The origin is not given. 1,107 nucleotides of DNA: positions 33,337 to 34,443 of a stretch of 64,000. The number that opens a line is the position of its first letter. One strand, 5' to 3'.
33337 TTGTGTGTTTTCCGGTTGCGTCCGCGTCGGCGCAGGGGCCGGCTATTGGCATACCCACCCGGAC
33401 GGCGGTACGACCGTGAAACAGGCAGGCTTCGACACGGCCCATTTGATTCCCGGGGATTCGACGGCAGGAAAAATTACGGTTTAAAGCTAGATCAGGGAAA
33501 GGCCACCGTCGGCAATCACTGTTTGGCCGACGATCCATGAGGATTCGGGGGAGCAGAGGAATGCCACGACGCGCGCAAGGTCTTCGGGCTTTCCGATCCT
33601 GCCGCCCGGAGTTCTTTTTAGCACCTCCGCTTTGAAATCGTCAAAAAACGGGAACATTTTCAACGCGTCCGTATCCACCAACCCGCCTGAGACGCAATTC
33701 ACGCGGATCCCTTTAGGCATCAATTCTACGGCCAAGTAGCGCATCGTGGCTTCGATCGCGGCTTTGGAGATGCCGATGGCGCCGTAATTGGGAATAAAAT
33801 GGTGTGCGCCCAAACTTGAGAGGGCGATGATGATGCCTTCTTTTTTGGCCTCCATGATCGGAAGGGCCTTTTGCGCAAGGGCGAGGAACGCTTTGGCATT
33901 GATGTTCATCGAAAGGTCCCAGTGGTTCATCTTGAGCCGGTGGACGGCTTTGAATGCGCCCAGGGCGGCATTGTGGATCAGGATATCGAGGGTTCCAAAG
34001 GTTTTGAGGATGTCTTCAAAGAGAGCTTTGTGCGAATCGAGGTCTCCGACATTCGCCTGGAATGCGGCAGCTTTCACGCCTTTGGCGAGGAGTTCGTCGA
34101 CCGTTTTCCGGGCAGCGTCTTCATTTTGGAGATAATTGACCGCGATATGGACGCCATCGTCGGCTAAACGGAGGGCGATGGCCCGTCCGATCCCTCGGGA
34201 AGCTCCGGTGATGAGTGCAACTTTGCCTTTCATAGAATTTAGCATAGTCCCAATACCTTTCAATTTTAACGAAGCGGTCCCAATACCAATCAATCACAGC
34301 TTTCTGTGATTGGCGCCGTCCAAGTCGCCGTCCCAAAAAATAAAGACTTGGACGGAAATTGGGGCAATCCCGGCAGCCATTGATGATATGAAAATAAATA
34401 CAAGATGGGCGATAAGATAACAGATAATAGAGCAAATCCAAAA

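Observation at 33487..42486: Type II FAS/PKS-like lipid cluster with a triad-less chain-length-factor KS and a terminal thioester reductase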

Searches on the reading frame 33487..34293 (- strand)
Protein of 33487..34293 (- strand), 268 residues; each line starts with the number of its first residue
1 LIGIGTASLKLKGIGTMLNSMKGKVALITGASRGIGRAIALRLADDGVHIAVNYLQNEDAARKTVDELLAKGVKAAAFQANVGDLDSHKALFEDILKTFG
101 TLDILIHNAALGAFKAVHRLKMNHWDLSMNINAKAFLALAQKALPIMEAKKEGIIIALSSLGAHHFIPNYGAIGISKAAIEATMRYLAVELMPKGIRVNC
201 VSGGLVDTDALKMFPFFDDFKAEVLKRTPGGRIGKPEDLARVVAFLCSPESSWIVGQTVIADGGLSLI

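Call 3: search_protein_families(library=pfam, proteins=[window:33487-34293:-], max_evalue=0.01)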
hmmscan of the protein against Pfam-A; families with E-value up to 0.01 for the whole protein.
window:33487-34293:- (268 aa): 6 families
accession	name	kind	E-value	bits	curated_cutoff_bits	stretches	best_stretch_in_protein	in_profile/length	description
PF13561.12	adh_short_C2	-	4.9e-69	232.9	27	1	30-266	1-236/236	Enoyl-(Acyl carrier protein) reductase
PF00106.31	adh_short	-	9.4e-47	159.5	26.6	1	24-212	1-188/195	short chain dehydrogenase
PF08659.16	KR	-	1.3e-09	38.7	22.6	1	26-163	3-139/180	KR domain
PF23441.1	SDR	-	4.5e-05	23.4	27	1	26-267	10-257/258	SDR-like rossmann domain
PF02719.21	Polysacc_synt_2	-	0.0033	17.1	20.2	1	27-206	2-171/293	Polysaccharide biosynthesis protein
PF01370.27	Epimerase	-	0.0085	16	20.9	0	26-115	1-78/240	NAD dependent epimerase/dehydratase family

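Call 4: search_protein_families(library=ncbifam, proteins=[window:33487-34293:-], max_evalue=0.01)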
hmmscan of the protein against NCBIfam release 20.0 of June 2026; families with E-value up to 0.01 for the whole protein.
window:33487-34293:- (268 aa): 235 families (the best 25 are shown)
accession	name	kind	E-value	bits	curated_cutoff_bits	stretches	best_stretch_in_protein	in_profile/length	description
NF005975.0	PRK08063.1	equivalog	2.1e-94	315.5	328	1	21-268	2-249/250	enoyl-[acyl-carrier-protein] reductase FabL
NF005559.1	PRK07231.1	subfamily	7.3e-63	212.4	215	1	21-266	2-248/249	glucose 1-dehydrogenase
NF006267.0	PRK08416.1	equivalog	2.9e-61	207.3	369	1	18-265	3-257/260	enoyl-ACP reductase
NF009468.0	PRK12826.1-4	equivalog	2.5e-53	181.4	318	1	18-265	2-247/256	SDR family oxidoreductase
TIGR01830.1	3oxo_ACP_reduc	equivalog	5.8e-52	176.8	297.75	1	26-265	1-238/239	3-oxoacyl-[acyl-carrier-protein] reductase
NF009466.0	PRK12826.1-2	subfamily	1.1e-50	172.5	222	1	23-265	3-244/248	3-oxoacyl-ACP reductase FabG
NF004197.0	PRK05653.1-1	equivalog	2.5e-50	171.4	332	1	19-266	3-247/249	3-oxoacyl-ACP reductase FabG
NF004791.0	PRK06138.1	equivalog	4.4e-50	170.3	312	1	21-266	3-250/252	SDR family oxidoreductase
NF006493.1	PRK08936.1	subfamily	8.4e-49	166.2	420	1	17-266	1-251/261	glucose-1-dehydrogenase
NF004198.0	PRK05653.1-3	equivalog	9.8e-49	166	296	1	19-266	3-247/248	3-oxoacyl-ACP reductase FabG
NF047923.1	pyridox_DH_SDR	equivalog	2.9e-48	164.5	325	1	22-265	2-240/243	pyridoxal 4-dehydrogenase, SDR-type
NF005853.0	PRK07774.1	equivalog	2.9e-48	164.4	303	1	20-265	3-246/250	SDR family oxidoreductase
NF004773.0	PRK06113.1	equivalog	8.1e-48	163.1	367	1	21-264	9-249/255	7-alpha-hydroxysteroid dehydrogenase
NF004200.0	PRK05653.1-5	equivalog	1.9e-47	161.9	273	1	24-265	3-241/242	3-oxoacyl-ACP reductase FabG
NF009386.0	PRK12745.1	equivalog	2.1e-46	158.1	250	1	22-267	4-256/259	3-ketoacyl-ACP reductase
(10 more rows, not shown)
